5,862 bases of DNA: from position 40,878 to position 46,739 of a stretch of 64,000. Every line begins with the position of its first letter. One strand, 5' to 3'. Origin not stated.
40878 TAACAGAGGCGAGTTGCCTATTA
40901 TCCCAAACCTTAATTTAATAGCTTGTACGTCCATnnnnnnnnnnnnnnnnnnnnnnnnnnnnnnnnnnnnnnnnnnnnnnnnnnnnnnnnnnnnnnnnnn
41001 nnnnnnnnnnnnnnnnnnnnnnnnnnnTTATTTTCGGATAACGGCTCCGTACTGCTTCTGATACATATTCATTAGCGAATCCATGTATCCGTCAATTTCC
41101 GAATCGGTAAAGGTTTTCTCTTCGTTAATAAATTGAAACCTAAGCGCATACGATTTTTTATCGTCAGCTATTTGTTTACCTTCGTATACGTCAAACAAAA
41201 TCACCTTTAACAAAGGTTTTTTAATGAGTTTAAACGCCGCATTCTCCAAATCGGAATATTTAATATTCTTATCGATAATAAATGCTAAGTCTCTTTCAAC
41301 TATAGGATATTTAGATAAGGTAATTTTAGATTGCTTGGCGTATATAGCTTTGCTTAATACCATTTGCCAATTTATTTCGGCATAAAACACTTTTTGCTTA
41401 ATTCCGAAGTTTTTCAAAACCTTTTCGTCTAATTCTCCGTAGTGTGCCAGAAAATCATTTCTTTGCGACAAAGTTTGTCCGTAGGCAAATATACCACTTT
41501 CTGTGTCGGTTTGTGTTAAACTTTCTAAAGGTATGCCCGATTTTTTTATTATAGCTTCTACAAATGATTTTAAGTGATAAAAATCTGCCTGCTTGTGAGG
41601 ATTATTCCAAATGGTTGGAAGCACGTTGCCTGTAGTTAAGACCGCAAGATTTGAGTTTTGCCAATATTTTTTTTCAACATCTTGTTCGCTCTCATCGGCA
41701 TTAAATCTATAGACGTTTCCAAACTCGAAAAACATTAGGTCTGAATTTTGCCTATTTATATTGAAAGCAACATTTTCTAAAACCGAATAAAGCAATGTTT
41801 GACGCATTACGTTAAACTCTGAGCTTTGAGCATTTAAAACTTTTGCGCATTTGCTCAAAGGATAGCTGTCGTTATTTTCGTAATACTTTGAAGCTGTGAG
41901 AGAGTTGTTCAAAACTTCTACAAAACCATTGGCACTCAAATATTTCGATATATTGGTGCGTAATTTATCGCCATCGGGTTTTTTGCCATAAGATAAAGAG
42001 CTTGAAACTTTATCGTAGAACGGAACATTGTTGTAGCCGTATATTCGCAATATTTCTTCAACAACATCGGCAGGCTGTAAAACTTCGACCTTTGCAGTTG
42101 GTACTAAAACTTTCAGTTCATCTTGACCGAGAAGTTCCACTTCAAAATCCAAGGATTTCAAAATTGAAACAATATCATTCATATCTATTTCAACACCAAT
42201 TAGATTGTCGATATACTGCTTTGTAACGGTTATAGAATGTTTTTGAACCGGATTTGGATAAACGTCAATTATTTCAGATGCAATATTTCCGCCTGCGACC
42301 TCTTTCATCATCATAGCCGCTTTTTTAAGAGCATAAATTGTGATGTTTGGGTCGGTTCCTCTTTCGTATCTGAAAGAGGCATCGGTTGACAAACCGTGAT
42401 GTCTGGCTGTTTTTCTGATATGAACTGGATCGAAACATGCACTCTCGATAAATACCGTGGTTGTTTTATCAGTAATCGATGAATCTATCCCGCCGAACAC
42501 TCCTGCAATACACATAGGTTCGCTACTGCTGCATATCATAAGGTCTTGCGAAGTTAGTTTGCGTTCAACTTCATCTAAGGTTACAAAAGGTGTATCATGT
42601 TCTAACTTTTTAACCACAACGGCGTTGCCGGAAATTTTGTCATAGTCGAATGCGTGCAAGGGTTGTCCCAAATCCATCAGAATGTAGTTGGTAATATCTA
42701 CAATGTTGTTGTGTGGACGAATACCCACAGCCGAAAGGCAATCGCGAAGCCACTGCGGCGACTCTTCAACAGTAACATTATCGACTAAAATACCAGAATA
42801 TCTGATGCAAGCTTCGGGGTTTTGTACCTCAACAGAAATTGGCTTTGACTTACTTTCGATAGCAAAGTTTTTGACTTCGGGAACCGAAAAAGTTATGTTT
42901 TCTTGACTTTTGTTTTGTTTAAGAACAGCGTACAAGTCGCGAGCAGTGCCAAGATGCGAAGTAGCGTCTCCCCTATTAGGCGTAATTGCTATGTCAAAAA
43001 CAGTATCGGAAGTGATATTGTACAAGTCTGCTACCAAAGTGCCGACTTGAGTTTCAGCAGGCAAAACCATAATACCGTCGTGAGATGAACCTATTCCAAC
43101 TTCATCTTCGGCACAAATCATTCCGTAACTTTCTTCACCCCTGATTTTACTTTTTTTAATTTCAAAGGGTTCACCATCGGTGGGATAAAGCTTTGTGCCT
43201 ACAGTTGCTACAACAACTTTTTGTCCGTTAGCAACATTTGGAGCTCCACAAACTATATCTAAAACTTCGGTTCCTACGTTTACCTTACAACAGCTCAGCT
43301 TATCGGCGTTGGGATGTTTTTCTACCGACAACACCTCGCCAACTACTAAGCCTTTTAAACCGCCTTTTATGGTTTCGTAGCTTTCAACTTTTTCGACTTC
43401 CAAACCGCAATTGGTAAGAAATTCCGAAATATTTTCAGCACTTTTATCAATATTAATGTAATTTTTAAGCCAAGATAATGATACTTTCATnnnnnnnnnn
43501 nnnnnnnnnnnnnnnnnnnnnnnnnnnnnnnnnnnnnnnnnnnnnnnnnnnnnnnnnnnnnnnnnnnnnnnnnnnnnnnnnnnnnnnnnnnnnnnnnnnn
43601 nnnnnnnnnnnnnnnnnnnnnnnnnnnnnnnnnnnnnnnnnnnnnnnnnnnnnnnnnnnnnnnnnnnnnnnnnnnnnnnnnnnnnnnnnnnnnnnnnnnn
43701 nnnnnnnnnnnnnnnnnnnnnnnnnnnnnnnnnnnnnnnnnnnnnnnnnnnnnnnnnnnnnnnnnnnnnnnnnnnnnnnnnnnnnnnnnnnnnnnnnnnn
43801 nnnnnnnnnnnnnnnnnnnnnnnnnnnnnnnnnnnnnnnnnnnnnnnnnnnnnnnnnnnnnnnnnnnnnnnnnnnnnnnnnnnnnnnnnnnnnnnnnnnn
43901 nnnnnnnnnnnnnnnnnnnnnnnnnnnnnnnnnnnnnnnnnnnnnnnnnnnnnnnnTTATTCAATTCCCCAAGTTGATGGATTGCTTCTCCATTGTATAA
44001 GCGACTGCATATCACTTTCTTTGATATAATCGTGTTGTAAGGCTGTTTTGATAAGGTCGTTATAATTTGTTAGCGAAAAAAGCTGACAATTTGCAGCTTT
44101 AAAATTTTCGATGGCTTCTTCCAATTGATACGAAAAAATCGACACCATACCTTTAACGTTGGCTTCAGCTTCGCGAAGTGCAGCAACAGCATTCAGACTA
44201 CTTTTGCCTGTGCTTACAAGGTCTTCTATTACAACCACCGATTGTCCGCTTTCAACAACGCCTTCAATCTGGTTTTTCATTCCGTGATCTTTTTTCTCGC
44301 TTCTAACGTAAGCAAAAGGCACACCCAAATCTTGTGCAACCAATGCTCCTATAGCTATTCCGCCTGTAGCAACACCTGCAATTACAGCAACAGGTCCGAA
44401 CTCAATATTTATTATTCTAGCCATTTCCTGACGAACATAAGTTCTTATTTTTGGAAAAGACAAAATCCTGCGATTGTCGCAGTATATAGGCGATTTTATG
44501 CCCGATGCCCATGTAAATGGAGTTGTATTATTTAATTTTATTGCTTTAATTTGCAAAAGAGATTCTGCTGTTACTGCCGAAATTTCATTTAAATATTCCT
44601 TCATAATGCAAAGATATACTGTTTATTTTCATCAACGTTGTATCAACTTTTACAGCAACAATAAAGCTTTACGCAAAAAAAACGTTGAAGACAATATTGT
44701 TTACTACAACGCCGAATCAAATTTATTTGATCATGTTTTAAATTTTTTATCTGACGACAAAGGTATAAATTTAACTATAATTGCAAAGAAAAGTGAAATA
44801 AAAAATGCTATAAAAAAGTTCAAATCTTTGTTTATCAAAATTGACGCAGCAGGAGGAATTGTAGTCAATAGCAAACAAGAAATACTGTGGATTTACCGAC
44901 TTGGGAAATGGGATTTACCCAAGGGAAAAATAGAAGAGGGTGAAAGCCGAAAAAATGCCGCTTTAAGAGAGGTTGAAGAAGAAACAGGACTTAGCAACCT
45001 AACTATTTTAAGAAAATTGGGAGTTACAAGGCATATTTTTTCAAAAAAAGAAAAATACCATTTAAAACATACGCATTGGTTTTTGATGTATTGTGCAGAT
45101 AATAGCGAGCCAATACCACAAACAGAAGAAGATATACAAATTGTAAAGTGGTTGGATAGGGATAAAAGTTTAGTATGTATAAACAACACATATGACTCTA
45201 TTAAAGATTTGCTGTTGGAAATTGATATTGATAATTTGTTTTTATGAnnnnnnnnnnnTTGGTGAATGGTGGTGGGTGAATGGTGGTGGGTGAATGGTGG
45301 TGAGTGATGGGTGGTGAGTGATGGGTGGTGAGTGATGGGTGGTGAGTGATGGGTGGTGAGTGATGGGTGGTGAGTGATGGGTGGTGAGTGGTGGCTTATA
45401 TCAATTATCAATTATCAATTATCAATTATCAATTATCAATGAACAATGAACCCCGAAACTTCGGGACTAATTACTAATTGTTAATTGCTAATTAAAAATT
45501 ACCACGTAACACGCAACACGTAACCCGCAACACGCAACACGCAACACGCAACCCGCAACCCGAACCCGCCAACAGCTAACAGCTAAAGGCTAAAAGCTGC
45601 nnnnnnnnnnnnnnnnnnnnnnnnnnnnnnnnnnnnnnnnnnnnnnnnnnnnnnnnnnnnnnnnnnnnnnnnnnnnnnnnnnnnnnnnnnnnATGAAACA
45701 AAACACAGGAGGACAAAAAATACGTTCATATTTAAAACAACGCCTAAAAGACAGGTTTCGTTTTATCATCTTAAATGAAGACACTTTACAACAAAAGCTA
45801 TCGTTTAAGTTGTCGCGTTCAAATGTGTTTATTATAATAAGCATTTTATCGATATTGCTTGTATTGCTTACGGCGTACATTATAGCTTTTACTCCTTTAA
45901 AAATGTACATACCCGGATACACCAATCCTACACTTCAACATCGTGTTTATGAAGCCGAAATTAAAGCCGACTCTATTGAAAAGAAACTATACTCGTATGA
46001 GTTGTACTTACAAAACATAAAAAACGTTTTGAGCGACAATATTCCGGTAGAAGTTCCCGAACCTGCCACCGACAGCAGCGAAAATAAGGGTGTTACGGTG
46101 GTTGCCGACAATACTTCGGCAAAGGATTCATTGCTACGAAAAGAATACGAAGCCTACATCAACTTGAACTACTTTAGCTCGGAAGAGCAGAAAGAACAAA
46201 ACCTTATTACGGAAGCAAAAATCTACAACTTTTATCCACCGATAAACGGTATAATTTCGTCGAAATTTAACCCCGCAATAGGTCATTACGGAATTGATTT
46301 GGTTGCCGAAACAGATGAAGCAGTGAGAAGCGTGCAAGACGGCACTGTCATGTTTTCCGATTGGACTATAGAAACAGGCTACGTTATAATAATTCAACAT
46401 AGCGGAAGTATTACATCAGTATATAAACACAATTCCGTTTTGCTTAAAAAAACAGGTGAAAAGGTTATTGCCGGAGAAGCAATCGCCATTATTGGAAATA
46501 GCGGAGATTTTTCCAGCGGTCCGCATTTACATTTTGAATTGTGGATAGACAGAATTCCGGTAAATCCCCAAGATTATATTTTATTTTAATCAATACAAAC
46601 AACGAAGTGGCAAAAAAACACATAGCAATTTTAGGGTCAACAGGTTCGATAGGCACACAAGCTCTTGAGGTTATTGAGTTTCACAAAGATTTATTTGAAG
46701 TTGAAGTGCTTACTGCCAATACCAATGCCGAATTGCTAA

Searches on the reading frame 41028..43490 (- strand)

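Call 69: search_protein_families(library=pfam, max_evalue=0.00001, proteins=[window:41028-43490:-])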
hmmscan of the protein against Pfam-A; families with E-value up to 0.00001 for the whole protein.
window:41028-43490:- (820 aa): 5 families
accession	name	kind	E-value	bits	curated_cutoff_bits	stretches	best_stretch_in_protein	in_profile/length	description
PF03483.22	B3_4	-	2.8e-63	213.1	29.3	1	227-400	1-174/174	B3/4 domain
PF17759.6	tRNA_synthFbeta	-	1.3e-40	139.6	22.4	1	500-708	11-214/214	Phenylalanyl tRNA synthetase beta chain CLM domain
PF03147.19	FDX-ACB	-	1.3e-23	83.6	31.1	1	726-819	1-94/94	Ferredoxin-fold anticodon binding domain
PF01588.26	tRNA_bind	-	8.4e-23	80.7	27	1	48-151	1-95/96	Putative tRNA binding domain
PF03484.21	B5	-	4.8e-21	75.2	28.6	1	420-486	1-67/67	tRNA synthetase B5 domain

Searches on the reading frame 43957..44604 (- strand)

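Call 42: search_protein_families(library=pfam, proteins=[window:43957-44604:-])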
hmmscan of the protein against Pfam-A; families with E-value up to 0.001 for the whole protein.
window:43957-44604:- (215 aa): 2 families
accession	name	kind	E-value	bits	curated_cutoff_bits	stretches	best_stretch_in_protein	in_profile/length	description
PF00156.33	Pribosyltran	-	1.9e-11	44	26.3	1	69-156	27-124/158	Phosphoribosyl transferase domain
PF15609.12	PRTase_2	-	0.00039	20.5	28.8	0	106-171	105-171/188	Phosphoribosyl transferase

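Call 88: search_protein_families(library=ncbifam, proteins=[window:43957-44604:-], max_evalue=0.00001)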
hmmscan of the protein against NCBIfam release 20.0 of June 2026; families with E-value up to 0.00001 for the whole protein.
window:43957-44604:- (215 aa): 17 families
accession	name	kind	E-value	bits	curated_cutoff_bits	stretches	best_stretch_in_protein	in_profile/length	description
NF001729.0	PRK00455.1-3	equivalog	4.6e-51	173.4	245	1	6-212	10-219/231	orotate phosphoribosyltransferase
TIGR00336.1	pyrE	equivalog_domain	2.9e-44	150.9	106.8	1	15-184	2-173/173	orotate phosphoribosyltransferase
NF010382.0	PRK13809.1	equivalog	8.6e-22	77.6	208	1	14-201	15-198/210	orotate phosphoribosyltransferase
TIGR01367.1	pyrE_Therm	equivalog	3.5e-21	75.7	150.25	1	30-180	17-161/187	orotate phosphoribosyltransferase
NF004034.0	PRK05500.1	equivalog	1.7e-19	69.8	656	1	29-203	304-475/478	bifunctional orotidine-5'-phosphate decarboxylase/orotate phosphoribosyltransferase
NF002620.0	PRK02277.1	subfamily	1.9e-12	47.2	115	1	8-168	30-189/201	orotate phosphoribosyltransferase-like protein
NF006328.0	PRK08558.1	equivalog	3.4e-10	39.9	184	0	40-115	82-154/238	adenine phosphoribosyltransferase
NF002634.0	PRK02304.1-3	equivalog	2.2e-08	34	170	0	116-182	114-180/182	adenine phosphoribosyltransferase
NF002635.0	PRK02304.1-4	subfamily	1e-07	31.7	146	1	71-170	54-166/188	adenine phosphoribosyltransferase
TIGR01090.1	apt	equivalog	2.2e-07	31.1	185.85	0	47-180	24-168/169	adenine phosphoribosyltransferase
NF040646.1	HPT_Archaea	equivalog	3.1e-07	30.2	200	0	57-158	42-152/184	hypoxanthine/guanine phosphoribosyltransferase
NF002636.0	PRK02304.1-5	equivalog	7.8e-07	28.8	125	0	116-161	113-158/176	adenine phosphoribosyltransferase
NF006671.0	PRK09219.1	equivalog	1e-06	28.4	177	0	117-186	114-183/192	xanthine phosphoribosyltransferase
TIGR01744.1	XPRTase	equivalog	2e-06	27.6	164.45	0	121-184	118-181/191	xanthine phosphoribosyltransferase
TIGR01251.1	ribP_PPkin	subfamily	3.1e-06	26.3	113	1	79-180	167-270/309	ribose-phosphate diphosphokinase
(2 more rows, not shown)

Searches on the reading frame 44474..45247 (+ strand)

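Call 42: search_protein_families(library=pfam, proteins=[window:44474-45247:+])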
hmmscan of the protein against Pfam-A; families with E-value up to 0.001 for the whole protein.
window:44474-45247:+ (257 aa): 2 families
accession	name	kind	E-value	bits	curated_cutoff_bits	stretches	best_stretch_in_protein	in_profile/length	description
PF00293.34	NUDIX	-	6.6e-21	75.2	21.1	1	124-231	4-117/134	NUDIX domain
PF14815.12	NUDIX_4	-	4.6e-05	23.6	35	1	144-208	25-81/113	NUDIX domain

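Call 88: search_protein_families(library=ncbifam, proteins=[window:44474-45247:+], max_evalue=0.00001)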
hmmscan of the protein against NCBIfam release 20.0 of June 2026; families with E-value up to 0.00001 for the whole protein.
window:44474-45247:+ (257 aa): 12 families
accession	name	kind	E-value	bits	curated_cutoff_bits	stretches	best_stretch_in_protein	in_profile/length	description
NF041652.1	Nud_hyd_Dein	equivalog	8.5e-09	35.8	200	1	121-230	11-125/152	Nudix hydrolase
NF001935.0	PRK00714.1-2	equivalog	1.2e-08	34.7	259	1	127-187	12-73/183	RNA pyrophosphohydrolase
NF001934.0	PRK00714.1-1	equivalog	4.7e-08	32.6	241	1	127-189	12-75/176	RNA pyrophosphohydrolase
NF001938.0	PRK00714.1-5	equivalog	5e-08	32.5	116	1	143-205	44-114/172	RNA pyrophosphohydrolase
NF008044.0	PRK10776.1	equivalog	7.2e-08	32.4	148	1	123-227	4-105/130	8-oxo-dGTP diphosphatase MutT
NF052459.1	OxoGTPPhMutT1Mycb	equivalog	8.5e-08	31.6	475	1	137-193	20-77/292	8-oxo-(d)GTP phosphatase MutT1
NF001937.0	PRK00714.1-4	equivalog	8.7e-08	32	139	1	127-188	12-74/161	RNA pyrophosphohydrolase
NF001936.0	PRK00714.1-3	equivalog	6.7e-07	29.3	118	1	144-182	35-73/155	RNA pyrophosphohydrolase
NF008736.0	PRK11762.1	equivalog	7.6e-07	28.8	169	1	147-223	77-155/186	ADP compounds hydrolase NudE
NF006530.0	PRK08999.1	equivalog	1e-06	28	245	1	143-183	32-71/315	Nudix family hydrolase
TIGR00586.1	mutt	equivalog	1.2e-06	28.6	97.9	1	123-176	5-64/129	8-oxo-dGTP diphosphatase MutT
TIGR02705.1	nudix_YtkD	equivalog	4.2e-06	26.4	154.4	0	146-174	47-75/156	RNA deprotection pyrophosphohydrolase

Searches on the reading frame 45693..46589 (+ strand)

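Call 42: search_protein_families(library=pfam, proteins=[window:45693-46589:+])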
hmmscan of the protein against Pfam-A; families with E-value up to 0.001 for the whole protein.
window:45693-46589:+ (298 aa): 1 family
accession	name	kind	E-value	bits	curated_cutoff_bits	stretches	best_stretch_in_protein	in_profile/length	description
PF01551.29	Peptidase_M23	-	1.8e-25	89.4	28.7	1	198-292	3-96/96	Peptidase family M23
